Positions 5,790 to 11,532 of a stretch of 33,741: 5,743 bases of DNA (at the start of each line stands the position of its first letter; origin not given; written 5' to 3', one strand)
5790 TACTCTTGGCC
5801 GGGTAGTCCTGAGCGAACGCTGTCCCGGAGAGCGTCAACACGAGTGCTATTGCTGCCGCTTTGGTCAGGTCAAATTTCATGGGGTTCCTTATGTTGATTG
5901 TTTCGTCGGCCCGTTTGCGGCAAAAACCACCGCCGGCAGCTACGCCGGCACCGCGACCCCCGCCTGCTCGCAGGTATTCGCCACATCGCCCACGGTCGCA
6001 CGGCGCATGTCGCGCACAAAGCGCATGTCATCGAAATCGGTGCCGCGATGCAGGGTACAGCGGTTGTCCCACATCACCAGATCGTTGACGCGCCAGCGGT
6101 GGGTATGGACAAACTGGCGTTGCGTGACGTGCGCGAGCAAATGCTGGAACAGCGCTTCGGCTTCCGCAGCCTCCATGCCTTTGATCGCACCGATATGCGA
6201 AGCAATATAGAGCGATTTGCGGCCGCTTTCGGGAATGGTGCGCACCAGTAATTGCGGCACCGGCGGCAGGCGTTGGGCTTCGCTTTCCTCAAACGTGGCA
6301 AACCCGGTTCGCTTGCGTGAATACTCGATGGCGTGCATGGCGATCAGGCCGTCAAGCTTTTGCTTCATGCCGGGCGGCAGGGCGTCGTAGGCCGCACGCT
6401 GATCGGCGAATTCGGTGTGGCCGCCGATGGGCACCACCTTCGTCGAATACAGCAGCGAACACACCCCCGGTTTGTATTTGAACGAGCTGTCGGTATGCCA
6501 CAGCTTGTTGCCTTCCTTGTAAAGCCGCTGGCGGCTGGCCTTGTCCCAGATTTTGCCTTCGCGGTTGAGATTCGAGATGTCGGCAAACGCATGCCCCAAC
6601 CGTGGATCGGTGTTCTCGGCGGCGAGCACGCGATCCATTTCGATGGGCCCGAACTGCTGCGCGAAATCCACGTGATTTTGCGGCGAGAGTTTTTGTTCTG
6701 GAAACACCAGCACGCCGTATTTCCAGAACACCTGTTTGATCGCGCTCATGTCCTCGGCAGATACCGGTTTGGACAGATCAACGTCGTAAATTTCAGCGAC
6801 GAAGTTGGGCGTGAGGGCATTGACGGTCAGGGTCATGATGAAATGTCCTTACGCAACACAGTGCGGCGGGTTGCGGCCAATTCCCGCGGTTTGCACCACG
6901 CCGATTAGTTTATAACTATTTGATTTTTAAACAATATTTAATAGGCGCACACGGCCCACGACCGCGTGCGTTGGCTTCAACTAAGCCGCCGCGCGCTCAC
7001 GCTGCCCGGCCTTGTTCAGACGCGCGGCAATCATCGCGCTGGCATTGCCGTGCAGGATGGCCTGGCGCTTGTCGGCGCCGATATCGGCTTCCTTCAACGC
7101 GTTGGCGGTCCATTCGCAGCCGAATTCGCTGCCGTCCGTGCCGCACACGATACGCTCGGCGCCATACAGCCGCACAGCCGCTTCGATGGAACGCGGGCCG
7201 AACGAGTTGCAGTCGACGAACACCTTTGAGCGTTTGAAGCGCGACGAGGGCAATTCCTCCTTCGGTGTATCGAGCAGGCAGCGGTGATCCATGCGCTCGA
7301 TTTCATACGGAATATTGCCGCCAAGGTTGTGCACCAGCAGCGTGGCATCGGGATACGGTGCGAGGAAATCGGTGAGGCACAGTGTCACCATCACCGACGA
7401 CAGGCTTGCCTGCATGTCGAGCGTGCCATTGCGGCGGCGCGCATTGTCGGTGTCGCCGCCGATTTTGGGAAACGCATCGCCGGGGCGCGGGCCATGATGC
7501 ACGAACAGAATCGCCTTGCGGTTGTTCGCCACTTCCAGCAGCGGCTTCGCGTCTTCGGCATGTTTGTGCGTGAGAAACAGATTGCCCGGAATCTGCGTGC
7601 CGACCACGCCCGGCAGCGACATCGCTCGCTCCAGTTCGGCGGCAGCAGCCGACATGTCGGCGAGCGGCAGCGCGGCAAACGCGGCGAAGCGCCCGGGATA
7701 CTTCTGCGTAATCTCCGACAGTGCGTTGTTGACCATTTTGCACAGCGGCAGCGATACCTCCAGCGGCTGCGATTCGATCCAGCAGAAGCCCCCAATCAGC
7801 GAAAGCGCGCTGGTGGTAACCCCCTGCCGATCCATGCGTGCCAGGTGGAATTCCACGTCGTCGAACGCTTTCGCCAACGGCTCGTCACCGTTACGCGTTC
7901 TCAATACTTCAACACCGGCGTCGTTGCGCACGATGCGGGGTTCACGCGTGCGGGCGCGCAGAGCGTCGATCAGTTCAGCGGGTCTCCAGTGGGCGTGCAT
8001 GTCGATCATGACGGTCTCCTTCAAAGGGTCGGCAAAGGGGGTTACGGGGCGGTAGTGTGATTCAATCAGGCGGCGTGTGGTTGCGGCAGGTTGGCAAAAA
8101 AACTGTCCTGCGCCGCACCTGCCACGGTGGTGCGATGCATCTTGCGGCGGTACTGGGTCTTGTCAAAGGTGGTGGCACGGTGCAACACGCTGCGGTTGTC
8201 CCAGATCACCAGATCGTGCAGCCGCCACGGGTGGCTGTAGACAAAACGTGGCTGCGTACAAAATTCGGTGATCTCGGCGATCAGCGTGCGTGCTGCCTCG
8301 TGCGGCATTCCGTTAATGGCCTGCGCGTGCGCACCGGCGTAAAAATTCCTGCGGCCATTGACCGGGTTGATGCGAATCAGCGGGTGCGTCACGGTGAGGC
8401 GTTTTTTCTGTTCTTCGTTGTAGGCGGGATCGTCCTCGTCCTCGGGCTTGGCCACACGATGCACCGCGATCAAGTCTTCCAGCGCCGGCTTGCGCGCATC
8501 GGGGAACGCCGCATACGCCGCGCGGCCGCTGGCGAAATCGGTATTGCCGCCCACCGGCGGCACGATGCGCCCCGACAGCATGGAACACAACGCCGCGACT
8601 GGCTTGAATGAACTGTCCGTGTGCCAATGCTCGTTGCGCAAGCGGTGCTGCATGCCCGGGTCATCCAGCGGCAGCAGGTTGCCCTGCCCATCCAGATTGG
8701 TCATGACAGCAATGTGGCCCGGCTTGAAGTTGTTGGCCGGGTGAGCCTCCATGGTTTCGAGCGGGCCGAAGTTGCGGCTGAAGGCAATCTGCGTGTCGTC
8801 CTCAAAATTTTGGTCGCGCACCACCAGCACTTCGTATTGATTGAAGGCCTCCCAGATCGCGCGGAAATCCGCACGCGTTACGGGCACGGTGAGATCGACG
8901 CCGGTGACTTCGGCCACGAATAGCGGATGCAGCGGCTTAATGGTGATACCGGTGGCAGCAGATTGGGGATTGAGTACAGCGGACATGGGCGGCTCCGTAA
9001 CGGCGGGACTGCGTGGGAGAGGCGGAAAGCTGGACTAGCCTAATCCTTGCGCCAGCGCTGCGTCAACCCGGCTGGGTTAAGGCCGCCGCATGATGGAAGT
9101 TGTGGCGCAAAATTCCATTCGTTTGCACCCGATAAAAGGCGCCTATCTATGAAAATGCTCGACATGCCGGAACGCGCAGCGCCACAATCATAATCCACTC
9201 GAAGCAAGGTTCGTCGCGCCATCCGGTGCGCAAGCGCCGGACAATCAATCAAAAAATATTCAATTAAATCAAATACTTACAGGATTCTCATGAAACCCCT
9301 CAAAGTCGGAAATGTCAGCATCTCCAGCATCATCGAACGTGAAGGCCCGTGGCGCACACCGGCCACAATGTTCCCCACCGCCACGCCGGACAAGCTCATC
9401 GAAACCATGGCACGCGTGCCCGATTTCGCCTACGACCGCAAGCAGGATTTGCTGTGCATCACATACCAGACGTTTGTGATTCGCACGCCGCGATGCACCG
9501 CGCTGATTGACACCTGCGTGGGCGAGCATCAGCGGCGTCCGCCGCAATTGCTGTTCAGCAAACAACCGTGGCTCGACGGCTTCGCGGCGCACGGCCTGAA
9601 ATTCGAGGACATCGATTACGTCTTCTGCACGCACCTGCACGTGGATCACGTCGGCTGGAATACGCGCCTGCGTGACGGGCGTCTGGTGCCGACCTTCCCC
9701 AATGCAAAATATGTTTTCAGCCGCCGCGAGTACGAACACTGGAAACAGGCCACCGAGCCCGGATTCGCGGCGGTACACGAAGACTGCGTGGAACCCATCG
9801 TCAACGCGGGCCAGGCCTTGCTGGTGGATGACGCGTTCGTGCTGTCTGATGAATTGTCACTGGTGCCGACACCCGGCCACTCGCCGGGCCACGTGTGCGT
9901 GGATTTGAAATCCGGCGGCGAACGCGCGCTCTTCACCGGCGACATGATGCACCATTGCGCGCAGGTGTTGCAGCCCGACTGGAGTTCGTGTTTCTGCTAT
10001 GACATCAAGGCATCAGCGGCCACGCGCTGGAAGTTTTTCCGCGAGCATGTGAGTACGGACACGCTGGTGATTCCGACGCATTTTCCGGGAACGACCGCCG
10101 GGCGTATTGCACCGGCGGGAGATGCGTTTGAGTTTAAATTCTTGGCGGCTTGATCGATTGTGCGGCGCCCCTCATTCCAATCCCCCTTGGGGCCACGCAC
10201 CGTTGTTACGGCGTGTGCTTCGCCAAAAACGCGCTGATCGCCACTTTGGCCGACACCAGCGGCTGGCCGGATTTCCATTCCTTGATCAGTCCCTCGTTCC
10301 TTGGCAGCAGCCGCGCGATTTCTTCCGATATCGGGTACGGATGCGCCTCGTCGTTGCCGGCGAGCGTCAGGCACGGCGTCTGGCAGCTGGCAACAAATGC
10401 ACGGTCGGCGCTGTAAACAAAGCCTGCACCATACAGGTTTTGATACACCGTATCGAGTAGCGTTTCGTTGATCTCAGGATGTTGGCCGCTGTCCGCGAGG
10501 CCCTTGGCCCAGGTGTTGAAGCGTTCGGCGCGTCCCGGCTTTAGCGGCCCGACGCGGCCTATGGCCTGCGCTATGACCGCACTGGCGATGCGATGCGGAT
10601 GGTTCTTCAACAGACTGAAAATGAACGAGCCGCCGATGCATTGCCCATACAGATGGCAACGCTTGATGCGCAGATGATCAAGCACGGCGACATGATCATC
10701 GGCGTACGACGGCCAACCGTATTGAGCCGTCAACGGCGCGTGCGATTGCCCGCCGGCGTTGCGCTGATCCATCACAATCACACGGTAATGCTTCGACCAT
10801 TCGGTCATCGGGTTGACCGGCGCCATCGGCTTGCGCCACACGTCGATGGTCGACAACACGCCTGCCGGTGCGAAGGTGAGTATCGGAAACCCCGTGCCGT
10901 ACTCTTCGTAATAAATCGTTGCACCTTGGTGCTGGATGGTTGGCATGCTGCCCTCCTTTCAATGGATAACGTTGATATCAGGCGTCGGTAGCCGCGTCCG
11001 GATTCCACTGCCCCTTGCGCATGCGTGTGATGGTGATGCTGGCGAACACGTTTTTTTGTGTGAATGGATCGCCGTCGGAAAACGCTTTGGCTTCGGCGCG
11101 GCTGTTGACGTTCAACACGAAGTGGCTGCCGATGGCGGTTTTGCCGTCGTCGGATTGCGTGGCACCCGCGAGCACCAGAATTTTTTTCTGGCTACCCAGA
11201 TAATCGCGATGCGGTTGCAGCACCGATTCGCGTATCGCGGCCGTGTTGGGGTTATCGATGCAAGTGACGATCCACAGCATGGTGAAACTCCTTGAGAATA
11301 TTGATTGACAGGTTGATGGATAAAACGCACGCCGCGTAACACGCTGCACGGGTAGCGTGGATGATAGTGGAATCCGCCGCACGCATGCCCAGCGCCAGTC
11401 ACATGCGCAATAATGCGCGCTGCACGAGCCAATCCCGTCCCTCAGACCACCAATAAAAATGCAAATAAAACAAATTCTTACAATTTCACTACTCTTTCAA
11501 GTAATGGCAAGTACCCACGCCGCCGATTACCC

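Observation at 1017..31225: Recurrent 29-nt AT-rich motif punctuating gene boundaries in GC-rich DNA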

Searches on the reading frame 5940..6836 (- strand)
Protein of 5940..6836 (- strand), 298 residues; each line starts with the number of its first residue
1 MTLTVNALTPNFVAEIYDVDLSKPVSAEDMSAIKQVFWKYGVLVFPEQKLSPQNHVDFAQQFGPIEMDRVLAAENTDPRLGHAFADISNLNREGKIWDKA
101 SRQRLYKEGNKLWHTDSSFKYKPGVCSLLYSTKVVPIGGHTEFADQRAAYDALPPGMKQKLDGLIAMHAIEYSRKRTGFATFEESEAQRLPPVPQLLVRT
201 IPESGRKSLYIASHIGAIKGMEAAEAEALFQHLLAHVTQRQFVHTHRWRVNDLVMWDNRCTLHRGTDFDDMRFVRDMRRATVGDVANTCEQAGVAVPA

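Call 5: search_protein_families(library=pfam, proteins=[window:5940-6836:-])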
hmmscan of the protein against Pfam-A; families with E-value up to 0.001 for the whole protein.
window:5940-6836:- (298 aa): 1 family
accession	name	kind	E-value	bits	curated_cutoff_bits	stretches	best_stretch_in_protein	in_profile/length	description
PF02668.22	TauD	-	2.4e-60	205.2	27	1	5-281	2-267/267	Taurine catabolism dioxygenase TauD, TfdA family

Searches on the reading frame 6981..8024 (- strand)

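Call 5: search_protein_families(library=pfam, proteins=[window:6981-8024:-])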
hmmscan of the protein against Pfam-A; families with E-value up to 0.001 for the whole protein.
window:6981-8024:- (347 aa): 1 family
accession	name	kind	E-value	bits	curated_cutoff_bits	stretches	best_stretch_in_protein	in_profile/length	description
PF04909.20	Amidohydro_2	-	9.8e-16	58.8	26.4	1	7-330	1-285/289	Amidohydrolase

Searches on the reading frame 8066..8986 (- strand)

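Call 5: search_protein_families(library=pfam, proteins=[window:8066-8986:-])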
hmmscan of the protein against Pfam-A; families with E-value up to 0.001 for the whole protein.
window:8066-8986:- (306 aa): 1 family
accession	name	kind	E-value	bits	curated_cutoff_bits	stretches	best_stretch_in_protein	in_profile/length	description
PF02668.22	TauD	-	2.8e-61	208.2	27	1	16-287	2-267/267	Taurine catabolism dioxygenase TauD, TfdA family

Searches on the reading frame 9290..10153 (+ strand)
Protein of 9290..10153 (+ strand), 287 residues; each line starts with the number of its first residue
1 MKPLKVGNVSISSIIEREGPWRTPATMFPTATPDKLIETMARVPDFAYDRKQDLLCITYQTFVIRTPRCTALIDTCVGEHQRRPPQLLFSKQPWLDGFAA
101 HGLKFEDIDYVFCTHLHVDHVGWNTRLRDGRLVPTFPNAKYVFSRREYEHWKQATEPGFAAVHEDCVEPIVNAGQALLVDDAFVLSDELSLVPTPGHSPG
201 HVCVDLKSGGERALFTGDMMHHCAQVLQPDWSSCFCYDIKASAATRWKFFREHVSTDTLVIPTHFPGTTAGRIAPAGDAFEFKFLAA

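Call 5: search_protein_families(library=pfam, proteins=[window:9290-10153:+])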
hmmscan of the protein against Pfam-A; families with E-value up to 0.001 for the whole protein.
window:9290-10153:+ (287 aa): 2 families
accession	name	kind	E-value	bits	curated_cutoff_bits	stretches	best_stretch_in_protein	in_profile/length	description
PF00753.33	Lactamase_B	-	7e-20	72.2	22.7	1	61-229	8-160/196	Metallo-beta-lactamase superfamily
PF12706.13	Lactamase_B_2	-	3.1e-05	24.1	27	1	72-226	4-150/200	Beta-lactamase superfamily domain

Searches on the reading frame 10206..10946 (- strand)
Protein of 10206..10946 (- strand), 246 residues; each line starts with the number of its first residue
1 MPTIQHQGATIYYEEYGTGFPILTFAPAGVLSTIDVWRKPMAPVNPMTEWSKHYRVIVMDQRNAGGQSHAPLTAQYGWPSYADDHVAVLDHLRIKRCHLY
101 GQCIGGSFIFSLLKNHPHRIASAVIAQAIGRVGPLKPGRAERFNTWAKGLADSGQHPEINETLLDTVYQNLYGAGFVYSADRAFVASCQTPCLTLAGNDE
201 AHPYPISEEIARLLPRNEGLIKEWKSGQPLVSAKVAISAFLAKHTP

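Call 5: search_protein_families(library=pfam, proteins=[window:10206-10946:-])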
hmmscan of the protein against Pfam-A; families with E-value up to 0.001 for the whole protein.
window:10206-10946:- (246 aa): 2 families
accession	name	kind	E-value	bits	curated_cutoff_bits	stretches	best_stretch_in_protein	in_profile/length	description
PF00561.26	Abhydrolase_1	-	9.9e-14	52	25.8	1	33-128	12-102/245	alpha/beta hydrolase fold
PF12697.13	Abhydrolase_6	-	4.6e-06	27.9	26.3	1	42-195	18-151/217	Alpha/beta hydrolase family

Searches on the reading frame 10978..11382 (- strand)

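Call 10: search_protein_families(library=pfam, proteins=[window:10978-11382:-], max_evalue=0.01)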
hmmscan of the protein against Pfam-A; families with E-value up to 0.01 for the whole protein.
window:10978-11382:- (134 aa): 1 family
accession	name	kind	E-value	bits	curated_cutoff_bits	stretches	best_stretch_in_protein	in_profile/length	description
PF03795.20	YCII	-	1.2e-14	55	24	1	35-121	1-94/95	YCII-related domain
